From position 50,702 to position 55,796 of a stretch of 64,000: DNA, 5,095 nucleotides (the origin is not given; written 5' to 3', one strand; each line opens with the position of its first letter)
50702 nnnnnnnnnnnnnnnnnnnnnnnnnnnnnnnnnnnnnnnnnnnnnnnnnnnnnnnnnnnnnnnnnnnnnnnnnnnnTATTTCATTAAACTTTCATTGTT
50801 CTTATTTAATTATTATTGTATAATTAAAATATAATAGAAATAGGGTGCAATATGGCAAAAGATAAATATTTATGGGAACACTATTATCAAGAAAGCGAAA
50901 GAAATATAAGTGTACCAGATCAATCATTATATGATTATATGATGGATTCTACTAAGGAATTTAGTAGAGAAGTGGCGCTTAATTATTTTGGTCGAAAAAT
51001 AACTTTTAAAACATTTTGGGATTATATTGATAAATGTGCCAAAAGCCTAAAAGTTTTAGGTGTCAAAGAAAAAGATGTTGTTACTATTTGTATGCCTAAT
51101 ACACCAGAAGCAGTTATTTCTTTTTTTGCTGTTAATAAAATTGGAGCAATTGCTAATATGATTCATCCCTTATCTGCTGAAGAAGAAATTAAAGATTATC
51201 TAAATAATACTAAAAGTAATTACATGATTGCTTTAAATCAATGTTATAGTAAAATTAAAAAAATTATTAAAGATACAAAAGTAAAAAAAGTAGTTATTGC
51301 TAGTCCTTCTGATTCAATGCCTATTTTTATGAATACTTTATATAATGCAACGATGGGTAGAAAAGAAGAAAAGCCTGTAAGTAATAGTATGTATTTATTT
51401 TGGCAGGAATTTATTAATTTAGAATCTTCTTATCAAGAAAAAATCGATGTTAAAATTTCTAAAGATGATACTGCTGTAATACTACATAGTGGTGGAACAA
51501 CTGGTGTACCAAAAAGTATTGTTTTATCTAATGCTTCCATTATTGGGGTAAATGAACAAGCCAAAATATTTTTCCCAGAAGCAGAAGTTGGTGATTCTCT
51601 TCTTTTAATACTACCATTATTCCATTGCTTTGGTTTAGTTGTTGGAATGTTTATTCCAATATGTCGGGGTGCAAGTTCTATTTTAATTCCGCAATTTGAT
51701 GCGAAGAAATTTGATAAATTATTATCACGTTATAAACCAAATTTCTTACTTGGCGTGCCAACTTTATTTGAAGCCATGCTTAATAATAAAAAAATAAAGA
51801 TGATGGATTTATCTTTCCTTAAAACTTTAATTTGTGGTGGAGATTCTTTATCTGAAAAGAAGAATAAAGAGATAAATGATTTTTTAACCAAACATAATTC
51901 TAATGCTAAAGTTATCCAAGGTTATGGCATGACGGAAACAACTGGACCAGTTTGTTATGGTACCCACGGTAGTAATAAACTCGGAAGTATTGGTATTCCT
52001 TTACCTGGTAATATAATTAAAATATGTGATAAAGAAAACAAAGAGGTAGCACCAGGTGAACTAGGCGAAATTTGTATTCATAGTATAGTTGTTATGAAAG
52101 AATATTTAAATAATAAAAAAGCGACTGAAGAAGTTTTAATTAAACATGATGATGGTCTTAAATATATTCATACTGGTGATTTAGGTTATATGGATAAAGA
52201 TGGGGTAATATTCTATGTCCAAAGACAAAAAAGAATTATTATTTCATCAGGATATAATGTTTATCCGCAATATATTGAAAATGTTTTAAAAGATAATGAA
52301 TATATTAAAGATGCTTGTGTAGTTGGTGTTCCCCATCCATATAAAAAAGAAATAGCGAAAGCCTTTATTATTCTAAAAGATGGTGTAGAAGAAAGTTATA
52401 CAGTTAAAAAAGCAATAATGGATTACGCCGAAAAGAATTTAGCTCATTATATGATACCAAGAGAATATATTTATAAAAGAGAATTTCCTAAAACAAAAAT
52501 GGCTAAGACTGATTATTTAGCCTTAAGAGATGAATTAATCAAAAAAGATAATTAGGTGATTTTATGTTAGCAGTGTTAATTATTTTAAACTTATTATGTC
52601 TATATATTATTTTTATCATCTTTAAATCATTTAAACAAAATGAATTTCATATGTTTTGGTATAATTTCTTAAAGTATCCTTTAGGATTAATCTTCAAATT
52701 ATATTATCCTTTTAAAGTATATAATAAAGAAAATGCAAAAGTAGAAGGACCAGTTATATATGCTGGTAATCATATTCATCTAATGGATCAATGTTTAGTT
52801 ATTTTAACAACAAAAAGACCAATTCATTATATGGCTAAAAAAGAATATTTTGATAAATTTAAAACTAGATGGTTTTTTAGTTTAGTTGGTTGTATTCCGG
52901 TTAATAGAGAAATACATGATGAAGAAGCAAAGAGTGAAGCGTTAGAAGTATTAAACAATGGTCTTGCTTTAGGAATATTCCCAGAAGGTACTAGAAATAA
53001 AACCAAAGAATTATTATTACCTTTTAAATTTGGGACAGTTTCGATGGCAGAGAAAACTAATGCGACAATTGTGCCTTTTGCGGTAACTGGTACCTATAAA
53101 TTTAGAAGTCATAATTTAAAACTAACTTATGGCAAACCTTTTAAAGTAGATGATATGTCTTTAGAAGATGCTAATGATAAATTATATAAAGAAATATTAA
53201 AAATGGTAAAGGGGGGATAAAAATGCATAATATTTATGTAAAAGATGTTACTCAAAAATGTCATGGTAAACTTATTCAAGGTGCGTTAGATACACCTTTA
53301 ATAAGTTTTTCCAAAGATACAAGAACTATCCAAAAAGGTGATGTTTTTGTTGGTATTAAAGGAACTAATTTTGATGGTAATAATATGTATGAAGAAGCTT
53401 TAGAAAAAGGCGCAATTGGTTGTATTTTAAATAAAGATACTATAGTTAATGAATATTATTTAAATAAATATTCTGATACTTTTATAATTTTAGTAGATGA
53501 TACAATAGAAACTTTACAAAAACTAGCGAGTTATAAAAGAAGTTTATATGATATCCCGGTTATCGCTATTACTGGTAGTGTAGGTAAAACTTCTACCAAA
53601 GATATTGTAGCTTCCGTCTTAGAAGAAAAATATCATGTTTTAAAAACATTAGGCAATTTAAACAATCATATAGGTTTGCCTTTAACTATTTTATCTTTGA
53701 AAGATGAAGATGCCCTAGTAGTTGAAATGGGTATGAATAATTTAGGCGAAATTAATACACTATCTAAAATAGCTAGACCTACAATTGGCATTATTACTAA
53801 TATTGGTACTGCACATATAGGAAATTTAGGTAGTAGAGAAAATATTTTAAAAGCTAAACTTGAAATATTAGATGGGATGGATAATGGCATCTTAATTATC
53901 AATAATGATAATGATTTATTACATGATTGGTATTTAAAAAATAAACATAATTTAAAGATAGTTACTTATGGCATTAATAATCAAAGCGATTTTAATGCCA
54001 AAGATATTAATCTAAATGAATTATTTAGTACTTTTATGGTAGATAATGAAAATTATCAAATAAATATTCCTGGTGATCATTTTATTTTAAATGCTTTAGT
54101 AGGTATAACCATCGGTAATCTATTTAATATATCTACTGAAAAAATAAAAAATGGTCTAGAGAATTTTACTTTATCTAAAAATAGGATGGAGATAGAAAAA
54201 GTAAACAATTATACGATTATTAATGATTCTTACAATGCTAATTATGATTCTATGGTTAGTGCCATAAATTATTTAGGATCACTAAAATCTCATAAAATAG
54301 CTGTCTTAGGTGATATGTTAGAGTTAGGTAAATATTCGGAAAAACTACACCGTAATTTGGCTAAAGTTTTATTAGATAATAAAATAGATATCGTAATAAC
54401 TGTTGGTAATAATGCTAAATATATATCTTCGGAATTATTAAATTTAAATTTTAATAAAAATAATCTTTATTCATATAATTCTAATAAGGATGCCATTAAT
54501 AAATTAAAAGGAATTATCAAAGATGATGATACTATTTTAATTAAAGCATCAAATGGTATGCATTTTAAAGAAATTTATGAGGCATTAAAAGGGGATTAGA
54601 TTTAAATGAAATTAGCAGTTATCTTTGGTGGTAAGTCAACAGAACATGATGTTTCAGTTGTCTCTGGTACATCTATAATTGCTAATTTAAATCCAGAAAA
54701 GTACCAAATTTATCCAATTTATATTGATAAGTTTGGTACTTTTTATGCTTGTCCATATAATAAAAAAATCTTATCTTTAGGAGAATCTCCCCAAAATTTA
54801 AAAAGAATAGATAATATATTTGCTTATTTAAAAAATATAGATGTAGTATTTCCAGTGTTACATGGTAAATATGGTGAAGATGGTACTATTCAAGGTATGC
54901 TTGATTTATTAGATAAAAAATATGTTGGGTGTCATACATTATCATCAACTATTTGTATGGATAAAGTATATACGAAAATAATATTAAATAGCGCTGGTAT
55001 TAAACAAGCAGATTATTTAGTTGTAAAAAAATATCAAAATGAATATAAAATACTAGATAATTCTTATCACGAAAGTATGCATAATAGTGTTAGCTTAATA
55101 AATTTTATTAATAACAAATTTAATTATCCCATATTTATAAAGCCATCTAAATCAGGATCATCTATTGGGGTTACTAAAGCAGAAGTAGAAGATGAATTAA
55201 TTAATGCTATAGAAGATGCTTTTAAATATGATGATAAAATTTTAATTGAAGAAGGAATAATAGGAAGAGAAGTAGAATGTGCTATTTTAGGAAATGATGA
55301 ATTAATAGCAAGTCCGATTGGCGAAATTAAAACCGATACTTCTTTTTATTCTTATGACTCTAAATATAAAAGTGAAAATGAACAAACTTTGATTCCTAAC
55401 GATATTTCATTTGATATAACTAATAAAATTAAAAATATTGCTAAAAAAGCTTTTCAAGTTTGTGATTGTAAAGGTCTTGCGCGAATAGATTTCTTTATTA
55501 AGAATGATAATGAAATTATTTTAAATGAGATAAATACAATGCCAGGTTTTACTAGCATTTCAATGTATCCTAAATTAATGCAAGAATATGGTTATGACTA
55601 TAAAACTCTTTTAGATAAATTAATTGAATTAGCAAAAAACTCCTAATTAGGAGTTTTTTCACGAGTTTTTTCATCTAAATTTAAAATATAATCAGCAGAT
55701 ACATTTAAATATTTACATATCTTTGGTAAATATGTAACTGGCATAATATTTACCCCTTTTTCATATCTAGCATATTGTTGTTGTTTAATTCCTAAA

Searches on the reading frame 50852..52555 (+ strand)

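Call 44: search_protein_families(library=ncbifam, proteins=[window:50852-52555:+], max_evalue=0.00001)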
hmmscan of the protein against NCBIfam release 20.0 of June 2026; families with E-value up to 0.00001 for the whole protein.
window:50852-52555:+ (567 aa): 107 families (the best 25 are shown)
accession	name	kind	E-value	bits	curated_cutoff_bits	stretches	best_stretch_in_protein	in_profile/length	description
NF004114.0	PRK05605.1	equivalog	1.6e-102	343.7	766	1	4-566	14-573/575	long-chain-fatty-acid--CoA ligase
NF006181.0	PRK08314.1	subfamily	7.6e-101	338.1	705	1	8-561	8-553/563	long-chain-fatty-acid--CoA ligase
NF004837.0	PRK06187.1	subfamily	3.6e-99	332.4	476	1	24-565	8-525/531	long-chain-fatty-acid--CoA ligase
NF005220.0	PRK06710.1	equivalog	3.8e-88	296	1116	1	5-565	5-556/563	long-chain-fatty-acid--CoA ligase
NF005463.0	PRK07059.1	subfamily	4.9e-85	286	869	1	9-561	7-555/557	long-chain-fatty-acid--CoA ligase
NF006523.0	PRK08974.1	equivalog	2.9e-79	266.7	884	1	6-565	4-556/561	long-chain-fatty-acid--CoA ligase FadD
NF004229.0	PRK05677.1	subfamily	3.5e-78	263.5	879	1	24-565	24-558/563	long-chain-fatty-acid--CoA ligase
NF005714.0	PRK07529.1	subfamily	3.3e-76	257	632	1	48-564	62-578/640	acyl-CoA synthetase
NF004822.0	PRK06178.1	equivalog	8e-75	252.5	782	1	21-555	34-560/571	acyl-CoA synthetase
NF009233.0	PRK12583.1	subfamily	3.8e-73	246.8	832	1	12-564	6-552/558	fatty acid CoA ligase family protein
NF005702.0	PRK07514.1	subfamily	4.2e-69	233.2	558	2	195-561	147-499/506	malonyl-CoA synthase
NF006442.0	PRK08751.1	equivalog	1.1e-68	232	1023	1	13-560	13-556/560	long-chain fatty acid--CoA ligase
NF052269.1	Staph_lig_FadD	equivalog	1.9e-67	227.8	650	1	185-562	131-493/499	long-chain-fatty-acid--CoA ligase FadD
NF005307.0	PRK06839.1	equivalog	8.5e-66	222.6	748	1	48-554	26-485/496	o-succinylbenzoate--CoA ligase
NF009139.0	PRK12492.1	equivalog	7.6e-64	216.1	1018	1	28-560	28-560/562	long-chain-fatty-acid--CoA ligase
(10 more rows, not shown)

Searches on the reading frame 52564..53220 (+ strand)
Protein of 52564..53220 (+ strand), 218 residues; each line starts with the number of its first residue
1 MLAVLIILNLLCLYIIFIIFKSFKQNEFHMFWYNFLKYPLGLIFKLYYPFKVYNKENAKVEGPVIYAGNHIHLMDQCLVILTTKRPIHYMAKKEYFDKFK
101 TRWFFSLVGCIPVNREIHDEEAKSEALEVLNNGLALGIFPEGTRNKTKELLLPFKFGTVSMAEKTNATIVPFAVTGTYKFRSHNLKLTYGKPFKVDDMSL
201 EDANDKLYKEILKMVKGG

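Call 45: search_protein_families(library=ncbifam, proteins=[window:52564-53220:+], max_evalue=0.00001)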
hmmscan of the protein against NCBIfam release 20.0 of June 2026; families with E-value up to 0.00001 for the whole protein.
window:52564-53220:+ (218 aa): 6 families
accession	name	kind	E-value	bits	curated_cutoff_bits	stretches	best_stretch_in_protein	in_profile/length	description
TIGR00530.1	AGP_acyltrn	subfamily_domain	7.3e-28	96.9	102.95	1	51-174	5-129/130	1-acylglycerol-3-phosphate O-acyltransferase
NF006386.0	PRK08633.1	equivalog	1.6e-24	85.7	1221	1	34-177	413-554/1147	acyl-[ACP]--phospholipid O-acyltransferase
NF005291.0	PRK06814.1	equivalog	9.7e-11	40.3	1349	1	3-179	402-568/1140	acyl-[ACP]--phospholipid O-acyltransferase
NF052553.1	LyOrLpactfOlsABRUA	equivalog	3.4e-06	26.4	300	1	4-163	15-165/263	lyso-ornithine lipid O-acyltransferase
NF005959.0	PRK08043.1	equivalog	6.1e-06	24.8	886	1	41-177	7-140/719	bifunctional acyl-ACP--phospholipid O-acyltransferase/long-chain-fatty-acid--ACP ligase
NF011593.0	PRK15018.1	equivalog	9.7e-06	25.5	501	0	10-178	16-183/245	1-acylglycerol-3-phosphate O-acyltransferase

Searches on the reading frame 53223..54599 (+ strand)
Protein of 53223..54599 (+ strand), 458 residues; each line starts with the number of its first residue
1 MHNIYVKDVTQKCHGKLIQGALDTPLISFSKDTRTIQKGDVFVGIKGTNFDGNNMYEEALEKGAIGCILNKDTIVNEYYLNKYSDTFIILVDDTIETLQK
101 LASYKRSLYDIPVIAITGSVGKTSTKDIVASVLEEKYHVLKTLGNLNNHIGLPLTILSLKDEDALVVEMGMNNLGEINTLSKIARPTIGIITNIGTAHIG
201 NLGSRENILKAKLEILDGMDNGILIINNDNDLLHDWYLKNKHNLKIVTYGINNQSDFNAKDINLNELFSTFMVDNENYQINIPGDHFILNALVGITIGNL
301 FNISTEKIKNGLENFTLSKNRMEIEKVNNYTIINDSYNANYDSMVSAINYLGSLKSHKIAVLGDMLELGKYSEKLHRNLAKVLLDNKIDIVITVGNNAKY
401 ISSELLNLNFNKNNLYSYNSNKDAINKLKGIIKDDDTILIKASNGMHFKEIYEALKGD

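Call 44: search_protein_families(library=ncbifam, proteins=[window:53223-54599:+], max_evalue=0.00001)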
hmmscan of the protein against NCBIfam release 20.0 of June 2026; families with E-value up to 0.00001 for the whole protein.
window:53223-54599:+ (458 aa): 22 families
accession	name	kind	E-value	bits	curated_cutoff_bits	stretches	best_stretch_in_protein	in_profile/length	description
TIGR01143.1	murF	subfamily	3.9e-120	401.6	288.6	1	32-455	2-418/418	UDP-N-acetylmuramoyl-tripeptide--D-alanyl-D-alanine ligase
NF008896.0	PRK11929.1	equivalog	4.4e-106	355.8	1023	1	28-456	529-957/965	bifunctional UDP-N-acetylmuramoyl-L-alanyl-D-glutamate--2,6-diaminopimelate ligase MurE/UDP-N-acetylmuramoyl-tripeptide--D-alanyl-D-alanine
NF008041.0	PRK10773.1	equivalog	1.8e-73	247.8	551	1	3-456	3-448/453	UDP-N-acetylmuramoyl-tripeptide--D-alanyl-D-alanine ligase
NF010693.0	PRK14093.1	equivalog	4.5e-73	246.5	544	1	4-456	6-465/479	UDP-N-acetylmuramoylalanyl-D-glutamyl-2,6-diaminopimelate--D-alanyl-D-alanine ligase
NF008897.0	PRK11930.1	equivalog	2.7e-65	220.9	804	1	6-456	5-454/822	bifunctional UDP-N-acetylmuramoyl-tripeptide:D-alanyl-D-alanine ligase/alanine racemase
NF001126.0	PRK00139.1-4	equivalog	1.8e-32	112.5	373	2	7-150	4-143/486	UDP-N-acetylmuramoyl-L-alanyl-D-glutamate--2,6-diaminopimelate ligase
TIGR01087.1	murD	equivalog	2.1e-25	89.7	211.95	1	110-439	103-414/441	UDP-N-acetylmuramoyl-L-alanine--D-glutamate ligase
TIGR01085.1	murE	subfamily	5.4e-24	84.9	257.3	2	28-148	6-122/472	UDP-N-acetylmuramyl-tripeptide synthetase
NF001124.0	PRK00139.1-2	equivalog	8.1e-24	84.2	476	1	22-361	24-381/500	UDP-N-acetylmuramoyl-L-alanyl-D-glutamate--2,6-diaminopimelate ligase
TIGR01082.1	murC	equivalog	2.2e-21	76.5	335.1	1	82-348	71-334/449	UDP-N-acetylmuramate--L-alanine ligase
NF053645.1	pMurC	equivalog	4.8e-19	68.4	560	1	70-255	61-249/492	pseudomurein biosynthesis peptide ligase pMurC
NF001123.0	PRK00139.1-1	equivalog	1.3e-18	66.9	586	1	25-440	19-461/493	UDP-N-acetylmuramoyl-L-alanyl-D-glutamate--2,6-diaminopimelate ligase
NF053648.1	pMurE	equivalog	9.2e-18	64.2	600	1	180-447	184-455/464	pseudomurein biosynthesis peptide ligase pMurE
NF033197.0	F430_CfbE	equivalog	1.4e-17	63.8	250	1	100-441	88-426/430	coenzyme F430 synthase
TIGR02068.2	cya_phycin_syn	equivalog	4.7e-11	41.4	850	0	187-442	566-848/862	cyanophycin synthetase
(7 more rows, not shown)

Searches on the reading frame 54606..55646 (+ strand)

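Call 44: search_protein_families(library=ncbifam, proteins=[window:54606-55646:+], max_evalue=0.00001)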
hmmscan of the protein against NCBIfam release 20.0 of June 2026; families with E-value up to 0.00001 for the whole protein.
window:54606-55646:+ (346 aa): 35 families (the best 25 are shown)
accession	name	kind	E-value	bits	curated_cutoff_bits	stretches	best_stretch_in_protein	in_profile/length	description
NF002528.0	PRK01966.1-4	subfamily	4e-122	407.5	262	1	2-344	6-359/366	D-alanine--D-alanine ligase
TIGR01205.1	D_ala_D_alaTIGR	subfamily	4.4e-104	347.9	245.65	1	2-343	1-317/318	D-alanine--D-alanine ligase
NF002526.0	PRK01966.1-2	equivalog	1.2e-102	343.5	449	1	2-345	5-349/362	D-alanine--D-alanine ligase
NF002525.0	PRK01966.1-1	equivalog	9.4e-100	334.1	457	1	2-343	5-350/364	D-alanine--D-alanine ligase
NF000091.3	D_ala_D_ser_VanG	exception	2.8e-97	325.7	495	2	60-343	76-343/344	D-alanine--D-serine ligase VanG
NF000207.3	D_ala_D_ser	equivalog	1.2e-87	294.3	520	1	2-345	2-341/342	D-alanine--D-serine ligase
NF000206.1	D_ala_D_lac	equivalog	4.2e-86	289.1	550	1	1-343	4-340/342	D-alanine--(R)-lactate ligase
NF002529.0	PRK01966.1-5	equivalog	4.7e-86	288.8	472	1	3-345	6-338/348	D-alanine--D-alanine ligase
NF002527.0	PRK01966.1-3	equivalog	6.4e-86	288.6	310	1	1-343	3-328/332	D-alanine--D-alanine ligase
NF002378.0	PRK01372.1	subfamily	5.5e-84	281.5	243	2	72-344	51-302/305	D-alanine--D-alanine ligase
NF012215.1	D_ala_D_lac_VanD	exception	3.9e-79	266.4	700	1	1-343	4-340/343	D-alanine--(R)-lactate ligase VanD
NF000372.1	D_ala_D_lac_VanI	exception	8.5e-76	255.5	700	2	169-343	161-340/341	D-alanine--(R)-lactate ligase VanI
NF012216.1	D_ala_D_lac_VanB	exception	7.3e-74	249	750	2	172-343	163-339/342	D-alanine--(R)-lactate ligase VanB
NF012217.1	D_ala_D_lac_VanA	exception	1.8e-72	244.5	775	2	169-343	161-340/343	D-alanine--(R)-lactate ligase VanA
NF012214.1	D_ala_D_ser_VanC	exception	8.4e-72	242.2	650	1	2-345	3-347/350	D-alanine--D-serine ligase VanC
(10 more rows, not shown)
